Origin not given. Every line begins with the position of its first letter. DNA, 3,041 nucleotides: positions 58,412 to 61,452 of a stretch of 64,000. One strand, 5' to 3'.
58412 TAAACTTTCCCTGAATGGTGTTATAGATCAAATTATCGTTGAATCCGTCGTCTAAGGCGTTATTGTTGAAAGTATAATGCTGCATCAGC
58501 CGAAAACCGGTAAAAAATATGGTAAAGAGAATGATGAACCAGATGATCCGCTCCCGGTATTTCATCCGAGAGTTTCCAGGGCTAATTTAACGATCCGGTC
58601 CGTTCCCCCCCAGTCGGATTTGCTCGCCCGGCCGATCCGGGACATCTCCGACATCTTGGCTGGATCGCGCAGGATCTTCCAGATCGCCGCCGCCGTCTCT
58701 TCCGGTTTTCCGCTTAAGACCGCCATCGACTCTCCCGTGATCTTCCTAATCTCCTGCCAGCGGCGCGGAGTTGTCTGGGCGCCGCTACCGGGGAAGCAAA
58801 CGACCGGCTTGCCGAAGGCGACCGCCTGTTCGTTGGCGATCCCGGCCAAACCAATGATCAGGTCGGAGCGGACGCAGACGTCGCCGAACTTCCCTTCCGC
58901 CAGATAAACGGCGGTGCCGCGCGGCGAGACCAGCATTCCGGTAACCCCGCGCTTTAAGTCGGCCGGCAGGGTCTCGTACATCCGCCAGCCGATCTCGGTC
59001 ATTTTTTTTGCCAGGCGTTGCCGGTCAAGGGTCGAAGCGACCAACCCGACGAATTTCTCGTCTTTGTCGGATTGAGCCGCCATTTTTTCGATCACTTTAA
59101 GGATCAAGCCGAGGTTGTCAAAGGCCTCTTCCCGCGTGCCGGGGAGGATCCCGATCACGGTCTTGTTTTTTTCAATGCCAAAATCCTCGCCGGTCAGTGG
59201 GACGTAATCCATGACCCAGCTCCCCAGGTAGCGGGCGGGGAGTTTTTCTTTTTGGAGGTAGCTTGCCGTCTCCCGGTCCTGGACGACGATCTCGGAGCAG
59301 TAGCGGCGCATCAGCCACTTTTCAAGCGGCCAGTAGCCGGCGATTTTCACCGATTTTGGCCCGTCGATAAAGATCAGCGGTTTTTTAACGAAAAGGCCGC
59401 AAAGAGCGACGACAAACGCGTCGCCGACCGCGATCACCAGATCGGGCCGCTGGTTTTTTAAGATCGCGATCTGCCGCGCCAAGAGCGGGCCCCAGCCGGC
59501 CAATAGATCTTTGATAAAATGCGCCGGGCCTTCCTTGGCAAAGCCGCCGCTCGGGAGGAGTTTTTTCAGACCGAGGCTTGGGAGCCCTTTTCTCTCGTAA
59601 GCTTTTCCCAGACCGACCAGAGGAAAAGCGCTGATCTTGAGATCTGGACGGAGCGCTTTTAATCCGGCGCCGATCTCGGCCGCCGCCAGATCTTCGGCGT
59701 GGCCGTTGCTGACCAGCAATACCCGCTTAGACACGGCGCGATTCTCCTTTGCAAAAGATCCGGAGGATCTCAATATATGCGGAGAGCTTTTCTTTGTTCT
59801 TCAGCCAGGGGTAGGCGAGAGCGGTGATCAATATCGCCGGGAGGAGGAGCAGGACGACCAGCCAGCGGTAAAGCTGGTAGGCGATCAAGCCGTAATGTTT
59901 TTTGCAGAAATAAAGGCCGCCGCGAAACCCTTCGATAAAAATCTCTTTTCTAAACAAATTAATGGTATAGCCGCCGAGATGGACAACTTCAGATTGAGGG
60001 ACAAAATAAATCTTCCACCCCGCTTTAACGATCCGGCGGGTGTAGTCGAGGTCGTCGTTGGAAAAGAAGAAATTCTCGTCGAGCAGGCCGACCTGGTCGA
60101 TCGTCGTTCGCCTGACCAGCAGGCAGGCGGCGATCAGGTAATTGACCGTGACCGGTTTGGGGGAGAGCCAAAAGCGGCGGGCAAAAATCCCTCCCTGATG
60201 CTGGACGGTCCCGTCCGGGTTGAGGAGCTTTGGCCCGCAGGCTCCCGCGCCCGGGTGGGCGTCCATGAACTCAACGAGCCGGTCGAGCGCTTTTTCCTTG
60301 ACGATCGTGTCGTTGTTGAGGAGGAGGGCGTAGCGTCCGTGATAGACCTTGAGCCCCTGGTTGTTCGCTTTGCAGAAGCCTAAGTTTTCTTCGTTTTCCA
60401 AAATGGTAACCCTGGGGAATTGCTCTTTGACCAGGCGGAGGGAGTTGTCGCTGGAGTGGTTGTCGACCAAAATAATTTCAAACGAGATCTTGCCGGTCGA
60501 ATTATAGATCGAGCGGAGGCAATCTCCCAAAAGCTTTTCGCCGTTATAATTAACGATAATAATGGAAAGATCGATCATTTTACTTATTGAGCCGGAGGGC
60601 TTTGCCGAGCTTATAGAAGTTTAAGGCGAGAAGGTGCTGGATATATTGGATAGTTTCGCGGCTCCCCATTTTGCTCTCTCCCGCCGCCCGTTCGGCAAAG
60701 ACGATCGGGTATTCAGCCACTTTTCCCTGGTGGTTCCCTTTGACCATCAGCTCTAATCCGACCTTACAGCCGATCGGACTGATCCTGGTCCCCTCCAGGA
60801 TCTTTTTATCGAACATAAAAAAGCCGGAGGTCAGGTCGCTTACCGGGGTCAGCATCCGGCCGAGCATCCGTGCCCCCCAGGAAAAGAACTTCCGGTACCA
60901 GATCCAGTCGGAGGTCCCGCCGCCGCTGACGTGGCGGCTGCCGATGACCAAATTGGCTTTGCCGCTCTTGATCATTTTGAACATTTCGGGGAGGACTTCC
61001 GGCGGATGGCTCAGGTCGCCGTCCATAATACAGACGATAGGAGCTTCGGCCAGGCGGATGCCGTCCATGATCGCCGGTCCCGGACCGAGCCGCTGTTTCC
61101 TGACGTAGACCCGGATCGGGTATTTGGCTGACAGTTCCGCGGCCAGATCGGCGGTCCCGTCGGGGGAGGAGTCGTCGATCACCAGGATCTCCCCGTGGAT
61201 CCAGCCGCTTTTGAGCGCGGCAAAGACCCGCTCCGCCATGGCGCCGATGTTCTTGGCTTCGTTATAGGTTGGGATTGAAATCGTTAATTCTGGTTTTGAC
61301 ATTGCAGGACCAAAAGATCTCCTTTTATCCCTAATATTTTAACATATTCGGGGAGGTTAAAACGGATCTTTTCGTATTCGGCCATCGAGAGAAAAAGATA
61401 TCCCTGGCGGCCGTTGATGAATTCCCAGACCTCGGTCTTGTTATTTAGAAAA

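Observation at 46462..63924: Envelope glycosylation super-cluster: four tandem ArnT/PMT-like GT-C paralogs with an ArnC-like donor synthase, three GT9 heptosyltransferase-like genes, an LpxB-like gene, an LpxL-like gene and a partial MsbA-like gene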

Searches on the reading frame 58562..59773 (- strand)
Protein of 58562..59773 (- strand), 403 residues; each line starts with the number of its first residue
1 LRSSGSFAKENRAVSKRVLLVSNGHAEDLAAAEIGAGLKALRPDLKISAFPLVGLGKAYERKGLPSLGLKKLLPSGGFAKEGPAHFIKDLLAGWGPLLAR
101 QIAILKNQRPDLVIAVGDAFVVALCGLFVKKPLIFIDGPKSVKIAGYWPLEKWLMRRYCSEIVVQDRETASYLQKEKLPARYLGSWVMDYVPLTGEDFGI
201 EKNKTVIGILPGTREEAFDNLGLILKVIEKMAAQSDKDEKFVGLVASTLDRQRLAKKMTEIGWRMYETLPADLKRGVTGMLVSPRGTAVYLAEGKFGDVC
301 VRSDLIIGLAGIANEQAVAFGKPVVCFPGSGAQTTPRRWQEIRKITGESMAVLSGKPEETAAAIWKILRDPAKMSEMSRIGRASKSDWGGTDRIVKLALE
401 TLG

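Call 4: search_protein_families(library=pfam, proteins=[window:58562-59773:-], max_evalue=0.01)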
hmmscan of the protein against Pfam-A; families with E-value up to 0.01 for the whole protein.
window:58562-59773:- (403 aa): 1 family
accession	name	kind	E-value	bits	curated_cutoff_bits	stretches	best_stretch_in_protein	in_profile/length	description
PF02684.21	LpxB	-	0.00033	20.1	22.6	1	171-257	146-239/374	Lipid-A-disaccharide synthetase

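Call 6: search_protein_families(library=ncbifam, proteins=[window:58562-59773:-], max_evalue=0.01)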
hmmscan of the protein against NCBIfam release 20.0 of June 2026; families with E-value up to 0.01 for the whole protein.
window:58562-59773:- (403 aa): 2 families
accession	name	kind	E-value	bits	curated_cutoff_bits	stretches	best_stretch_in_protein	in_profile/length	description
TIGR03492.1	TIGR03492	hypoth_equivalog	3.6e-71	240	219.2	1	19-400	1-394/396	lipid-A-disaccharide synthase-related protein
TIGR00215.1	lpxB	equivalog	0.0017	17.3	190.25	1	170-246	151-235/382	lipid-A-disaccharide synthase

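Call 68: search_solved_structures(query=window:58562-59734:-, max_evalue=0.1)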
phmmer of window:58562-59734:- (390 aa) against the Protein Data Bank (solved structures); distinct sequences matched with E-value up to 0.1: 0.

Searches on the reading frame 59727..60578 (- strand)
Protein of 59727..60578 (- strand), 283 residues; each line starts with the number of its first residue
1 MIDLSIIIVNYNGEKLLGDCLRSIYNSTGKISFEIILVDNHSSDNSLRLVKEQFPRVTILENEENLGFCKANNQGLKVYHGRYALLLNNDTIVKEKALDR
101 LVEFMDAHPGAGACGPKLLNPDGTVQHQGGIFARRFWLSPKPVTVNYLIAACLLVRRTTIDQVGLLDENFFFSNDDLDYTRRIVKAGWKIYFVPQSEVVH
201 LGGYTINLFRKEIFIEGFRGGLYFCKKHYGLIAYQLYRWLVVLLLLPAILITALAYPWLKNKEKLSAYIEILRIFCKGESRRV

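Call 4: search_protein_families(library=pfam, proteins=[window:59727-60578:-], max_evalue=0.01)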
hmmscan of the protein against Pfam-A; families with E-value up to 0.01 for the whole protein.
window:59727-60578:- (283 aa): 5 families
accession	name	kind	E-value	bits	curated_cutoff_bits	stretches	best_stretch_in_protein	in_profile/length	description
PF00535.33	Glycos_transf_2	-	1.5e-24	87.3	23.3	1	5-126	1-124/168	Glycosyl transferase family 2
PF13641.12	Glyco_tranf_2_3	-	4.5e-19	69.8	27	1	4-207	3-218/230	Glycosyltransferase like family 2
PF13632.12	Glyco_trans_2_3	-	1.3e-06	28.9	27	1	84-207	2-130/198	Glycosyl transferase family group 2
PF13704.12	Glyco_tranf_2_4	-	0.0045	17.9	27.5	0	34-67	21-53/98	Glycosyl transferase family 2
PF13712.12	Glyco_tranf_2_5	-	0.0073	16.5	27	0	63-206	36-177/210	Glycosyltransferase like family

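Call 6: search_protein_families(library=ncbifam, proteins=[window:59727-60578:-], max_evalue=0.01)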
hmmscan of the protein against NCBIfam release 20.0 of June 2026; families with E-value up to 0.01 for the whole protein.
window:59727-60578:- (283 aa): 22 families
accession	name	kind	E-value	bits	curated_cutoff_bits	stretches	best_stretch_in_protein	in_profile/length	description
TIGR01556.1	rhamnosyltran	subfamily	1.4e-20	73.6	200.55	1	20-208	9-209/281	rhamnosyltransferase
NF038302.1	EPS_HpsE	equivalog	2.5e-16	59.5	300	1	2-117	1-123/307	hormogonium polysaccharide biosynthesis glycosyltransferase HpsE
TIGR03965.1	mycofact_glyco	equivalog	6.6e-15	54.9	280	1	4-200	76-280/467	mycofactocin biosynthesis glycosyltransferase MftF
NF007482.0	PRK10073.1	equivalog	9.4e-15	54.4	423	1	3-104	7-109/334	glycosyltransferase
TIGR03937.1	PgaC_IcaA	equivalog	2.3e-13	49.9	422.3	1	4-207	47-257/407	poly-beta-1,6-N-acetyl-D-glucosamine synthase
NF041875.1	EPS_EpsD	equivalog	1.2e-12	47.9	370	1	4-200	1-206/325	exopolysaccharide biosynthesis glycosyltransferase EpsD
TIGR03111.1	glyc2_xrt_Gpos1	hypoth_equivalog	1.7e-12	46.9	363.95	1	4-114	51-165/439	TIGR03111 family XrtG-associated glycosyltransferase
NF047683.1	TeichurnBiosyTuaG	equivalog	4.7e-12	46.1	400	1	4-127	8-134/252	teichuronic acid biosynthesis protein TuaG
NF053739.1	GlytfEpsEBac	equivalog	5.4e-09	35.4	450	1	4-120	3-122/265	glycosyltransferase EpsE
TIGR04283.1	glyco_like_mftF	equivalog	3e-08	33.5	182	1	4-108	1-101/221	TIGR04283 family arsenosugar biosynthesis glycosyltransferase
NF050113.1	gal_furan_GlfT1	equivalog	1.2e-07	31.4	330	0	153-192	159-198/290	galactofuranosyltransferase GlfT1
NF050050.1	ProtGlycPglI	equivalog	2.7e-07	30.2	500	1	3-106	3-109/306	GalNAc(5)-diNAcBac-PP-undecaprenol beta-1,3-glucosyltransferase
TIGR04009.1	wcaE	equivalog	1e-06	28.2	369.2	1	4-100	3-102/248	colanic acid biosynthesis glycosyltransferase WcaE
TIGR04242.1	nodulat_NodC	equivalog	2.5e-06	26.7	550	1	5-113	51-163/395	chitooligosaccharide synthase NodC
NF038299.1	EPS_HpsN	equivalog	8.9e-06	24.9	425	0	4-119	3-120/317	hormogonium polysaccharide biosynthesis glycosyltransferase HpsN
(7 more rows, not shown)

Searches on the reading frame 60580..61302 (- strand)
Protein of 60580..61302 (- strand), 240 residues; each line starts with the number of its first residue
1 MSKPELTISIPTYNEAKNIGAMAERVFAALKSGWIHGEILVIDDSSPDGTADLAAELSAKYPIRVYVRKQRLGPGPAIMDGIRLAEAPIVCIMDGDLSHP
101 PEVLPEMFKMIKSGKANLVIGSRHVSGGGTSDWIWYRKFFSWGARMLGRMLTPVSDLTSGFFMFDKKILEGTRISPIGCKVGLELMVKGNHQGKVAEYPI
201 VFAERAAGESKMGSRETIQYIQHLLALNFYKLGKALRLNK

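Call 4: search_protein_families(library=pfam, proteins=[window:60580-61302:-], max_evalue=0.01)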
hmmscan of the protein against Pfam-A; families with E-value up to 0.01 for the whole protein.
window:60580-61302:- (240 aa): 3 families
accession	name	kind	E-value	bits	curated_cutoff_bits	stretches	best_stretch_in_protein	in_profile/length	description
PF00535.33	Glycos_transf_2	-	1.7e-30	106.6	23.3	1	8-170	2-165/168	Glycosyl transferase family 2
PF13641.12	Glyco_tranf_2_3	-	3e-09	37.7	27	1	4-152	1-153/230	Glycosyltransferase like family 2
PF13506.12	Glyco_transf_21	-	0.006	16.5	21.7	0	73-140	14-84/174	Glycosyl transferase family 21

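Call 6: search_protein_families(library=ncbifam, proteins=[window:60580-61302:-], max_evalue=0.01)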
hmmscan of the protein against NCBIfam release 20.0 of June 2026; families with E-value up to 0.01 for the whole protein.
window:60580-61302:- (240 aa): 16 families
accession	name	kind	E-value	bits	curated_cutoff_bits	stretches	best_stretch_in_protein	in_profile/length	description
TIGR04182.1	glyco_TIGR04182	equivalog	4.3e-19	69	325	1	6-210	2-199/293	S-layer glycoprotein N-glycosyltransferase AglJ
NF047588.1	GlcsyltransPgfSStrep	equivalog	9.6e-18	64.4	500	1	6-228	3-222/308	glycosyltransferase PgfS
NF041875.1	EPS_EpsD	equivalog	6e-13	48.9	370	1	7-128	2-121/325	exopolysaccharide biosynthesis glycosyltransferase EpsD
NF007986.1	PRK10714.1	equivalog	3.5e-12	46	529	1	6-213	8-211/316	undecaprenyl-phosphate 4-deoxy-4-formamido-L-arabinose transferase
NF041391.1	DPhHxTase_Halo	equivalog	9.1e-12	44.4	375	1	12-212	3-192/213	dolichyl-phosphate hexose transferase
NF038302.1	EPS_HpsE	equivalog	9.3e-10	38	300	1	5-98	2-98/307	hormogonium polysaccharide biosynthesis glycosyltransferase HpsE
TIGR03937.1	PgaC_IcaA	equivalog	3.2e-09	36.3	422.3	1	3-97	44-136/407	poly-beta-1,6-N-acetyl-D-glucosamine synthase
TIGR04283.1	glyco_like_mftF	equivalog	1.2e-08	34.8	182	1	6-116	1-102/221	TIGR04283 family arsenosugar biosynthesis glycosyltransferase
NF058614.1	PPMAGASynPpgS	equivalog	3.9e-08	33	370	1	8-200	4-194/226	polyprenyl-phospho-N-acetylgalactosaminyl synthase PpgS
NF010496.0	PRK13915.1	equivalog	1.3e-07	31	262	1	6-100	33-130/307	glucosyl-3-phosphoglycerate synthase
TIGR03469.1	HpnB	hypoth_equivalog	2e-07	30.4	379.25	1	3-119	43-168/386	hopene-associated glycosyltransferase HpnB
TIGR03965.1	mycofact_glyco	equivalog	2.2e-07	30.1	280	1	3-119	73-187/467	mycofactocin biosynthesis glycosyltransferase MftF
NF007482.0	PRK10073.1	equivalog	3.9e-06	26.1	423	1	2-112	4-111/334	glycosyltransferase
NF047683.1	TeichurnBiosyTuaG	equivalog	1.4e-05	24.9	400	1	3-113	5-113/252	teichuronic acid biosynthesis protein TuaG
NF050050.1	ProtGlycPglI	equivalog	0.001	18.5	500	1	4-116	2-113/306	GalNAc(5)-diNAcBac-PP-undecaprenol beta-1,3-glucosyltransferase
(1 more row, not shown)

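Call 67: search_solved_structures(query=window:60580-61302:-, max_evalue=0.00001)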
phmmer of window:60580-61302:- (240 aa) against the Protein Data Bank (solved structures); distinct sequences matched with E-value up to 0.00001: 10.
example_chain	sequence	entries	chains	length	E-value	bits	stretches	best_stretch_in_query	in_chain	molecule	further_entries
5mlz_A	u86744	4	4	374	1.1e-52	182.2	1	6-227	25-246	Dolichol monophosphate mannose synthase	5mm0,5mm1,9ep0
9hwj_A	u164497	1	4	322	7.2e-11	45.4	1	6-219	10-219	Undecaprenyl-phosphate 4-deoxy-4-formamido-L-arabinose transferase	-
9bhc_C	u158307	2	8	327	4.6e-10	42.7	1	6-110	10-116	Undecaprenyl-phosphate 4-deoxy-4-formamido-L-arabinose transferase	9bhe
8vxh_A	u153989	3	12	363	6.2e-10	42.3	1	6-110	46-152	Undecaprenyl-phosphate 4-deoxy-4-formamido-L-arabinose transferase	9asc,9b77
5eke_A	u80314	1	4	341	1.7e-09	40.8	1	5-174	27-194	Uncharacterized glycosyltransferase sll0501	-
5ekp_C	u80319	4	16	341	1.7e-09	40.8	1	5-174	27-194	Uncharacterized glycosyltransferase sll0501 | Glycosyltransferase sll0501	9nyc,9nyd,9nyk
9nye_A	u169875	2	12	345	1.8e-09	40.8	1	5-174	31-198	Glycosyltransferase sll0501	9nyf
2z87_A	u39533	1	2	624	4.3e-07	33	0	6-111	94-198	Chondroitin synthase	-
2z86_A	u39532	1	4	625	4.3e-07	33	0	6-111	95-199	Chondroitin synthase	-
3bcv_A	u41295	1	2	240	2.5e-06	30.5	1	4-117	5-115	Putative glycosyltransferase protein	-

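Call 69: search_solved_structures(query=window:60580-61302:-, max_evalue=1e-20, show_alignments=1)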
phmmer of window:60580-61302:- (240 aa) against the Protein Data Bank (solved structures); distinct sequences matched with E-value up to 1e-20: 1.
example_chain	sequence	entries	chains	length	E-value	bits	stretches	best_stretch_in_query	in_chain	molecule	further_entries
5mlz_A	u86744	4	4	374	1.1e-52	182.2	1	6-227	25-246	Dolichol monophosphate mannose synthase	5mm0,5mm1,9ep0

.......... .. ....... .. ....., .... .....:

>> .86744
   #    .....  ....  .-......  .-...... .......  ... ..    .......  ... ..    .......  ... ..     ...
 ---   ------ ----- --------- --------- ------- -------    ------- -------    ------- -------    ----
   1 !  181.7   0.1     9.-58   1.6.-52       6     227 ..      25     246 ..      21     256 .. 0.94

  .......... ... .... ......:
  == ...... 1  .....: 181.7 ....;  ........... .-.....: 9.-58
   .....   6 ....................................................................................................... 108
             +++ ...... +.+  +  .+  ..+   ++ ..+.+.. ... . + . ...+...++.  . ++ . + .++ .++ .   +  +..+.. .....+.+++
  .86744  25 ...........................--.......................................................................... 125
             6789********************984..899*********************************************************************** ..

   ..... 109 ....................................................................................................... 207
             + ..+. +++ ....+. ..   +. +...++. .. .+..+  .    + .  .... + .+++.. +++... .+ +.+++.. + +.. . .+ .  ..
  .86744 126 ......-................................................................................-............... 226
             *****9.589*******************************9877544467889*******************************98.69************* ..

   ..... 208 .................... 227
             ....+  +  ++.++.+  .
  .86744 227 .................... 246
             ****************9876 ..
